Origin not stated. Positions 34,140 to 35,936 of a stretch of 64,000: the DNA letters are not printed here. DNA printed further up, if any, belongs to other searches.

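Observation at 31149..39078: Complete thymidylate-supply island with an HD::Tmk fusion, a second large HD protein and two divergent Nudix genes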

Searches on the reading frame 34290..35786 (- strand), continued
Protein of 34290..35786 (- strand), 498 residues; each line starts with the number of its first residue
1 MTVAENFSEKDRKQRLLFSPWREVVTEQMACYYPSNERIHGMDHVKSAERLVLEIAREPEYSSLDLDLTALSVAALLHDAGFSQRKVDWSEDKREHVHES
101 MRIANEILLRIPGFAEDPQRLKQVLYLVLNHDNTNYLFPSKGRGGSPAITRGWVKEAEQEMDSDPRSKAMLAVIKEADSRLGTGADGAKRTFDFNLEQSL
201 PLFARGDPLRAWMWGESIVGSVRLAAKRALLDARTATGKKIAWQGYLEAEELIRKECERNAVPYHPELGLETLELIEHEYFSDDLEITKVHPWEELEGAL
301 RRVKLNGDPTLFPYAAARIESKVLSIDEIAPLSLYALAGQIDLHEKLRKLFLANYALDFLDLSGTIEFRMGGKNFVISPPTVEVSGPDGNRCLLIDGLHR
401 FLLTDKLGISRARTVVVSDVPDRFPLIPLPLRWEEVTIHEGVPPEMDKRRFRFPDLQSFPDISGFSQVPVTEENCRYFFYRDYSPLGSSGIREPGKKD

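Call 92: list_cluster_members(proteins=[window:34290-35786:-, window:35807-36535:-, window:36682-37119:+, window:33074-34285:-])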
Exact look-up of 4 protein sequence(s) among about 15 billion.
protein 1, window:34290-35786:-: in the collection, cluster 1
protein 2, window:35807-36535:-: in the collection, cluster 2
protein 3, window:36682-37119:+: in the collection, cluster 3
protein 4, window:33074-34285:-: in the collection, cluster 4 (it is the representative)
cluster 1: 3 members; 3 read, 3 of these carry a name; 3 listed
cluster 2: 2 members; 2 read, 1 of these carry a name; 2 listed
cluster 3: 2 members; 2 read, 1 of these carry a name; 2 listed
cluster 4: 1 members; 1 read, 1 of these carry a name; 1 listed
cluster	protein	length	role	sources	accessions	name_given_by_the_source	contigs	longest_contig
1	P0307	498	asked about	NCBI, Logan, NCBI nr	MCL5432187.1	MAG: hypothetical protein M1484_03810 [Patescibacteria group bacterium] | hypothetical protein [Patescibacteria group bacterium]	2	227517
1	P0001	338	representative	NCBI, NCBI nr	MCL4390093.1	hypothetical protein M1345_01740 [Patescibacteria group bacterium] | hypothetical protein [Patescibacteria group bacterium]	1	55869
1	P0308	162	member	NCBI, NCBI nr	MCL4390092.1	hypothetical protein M1345_01735 [Patescibacteria group bacterium] | hypothetical protein [Patescibacteria group bacterium]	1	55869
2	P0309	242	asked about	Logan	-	-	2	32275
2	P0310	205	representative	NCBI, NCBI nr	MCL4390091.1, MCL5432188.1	MAG: NUDIX domain-containing protein [Patescibacteria group bacterium] | NUDIX domain-containing protein [Patescibacteria group bacterium]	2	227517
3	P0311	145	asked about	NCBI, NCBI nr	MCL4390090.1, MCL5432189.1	MAG: NUDIX domain-containing protein [Patescibacteria group bacterium] | NUDIX domain-containing protein [Patescibacteria group bacterium]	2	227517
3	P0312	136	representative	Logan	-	-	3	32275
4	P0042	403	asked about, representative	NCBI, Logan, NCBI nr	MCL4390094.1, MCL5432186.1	MAG: dTMP kinase [Patescibacteria group bacterium] | dTMP kinase [Patescibacteria group bacterium]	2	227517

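Call 97: search_protein_families(library=ncbifam, proteins=[L001:11531-12736:+], max_evalue=0.00001)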
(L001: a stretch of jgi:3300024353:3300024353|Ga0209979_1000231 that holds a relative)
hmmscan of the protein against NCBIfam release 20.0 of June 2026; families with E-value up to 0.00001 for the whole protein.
L001:11531-12736:+ (401 aa): 3 families
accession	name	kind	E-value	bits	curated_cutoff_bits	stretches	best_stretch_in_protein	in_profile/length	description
TIGR00041.1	DTMP_kinase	equivalog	5.5e-31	107.8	83.25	1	198-391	4-196/196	dTMP kinase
NF007515.0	PRK10119.1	equivalog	2.1e-12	47.1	286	1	20-138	23-145/231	phosphohydrolase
NF005923.0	PRK07933.1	equivalog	9.5e-11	41.4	193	1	201-393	3-209/213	dTMP kinase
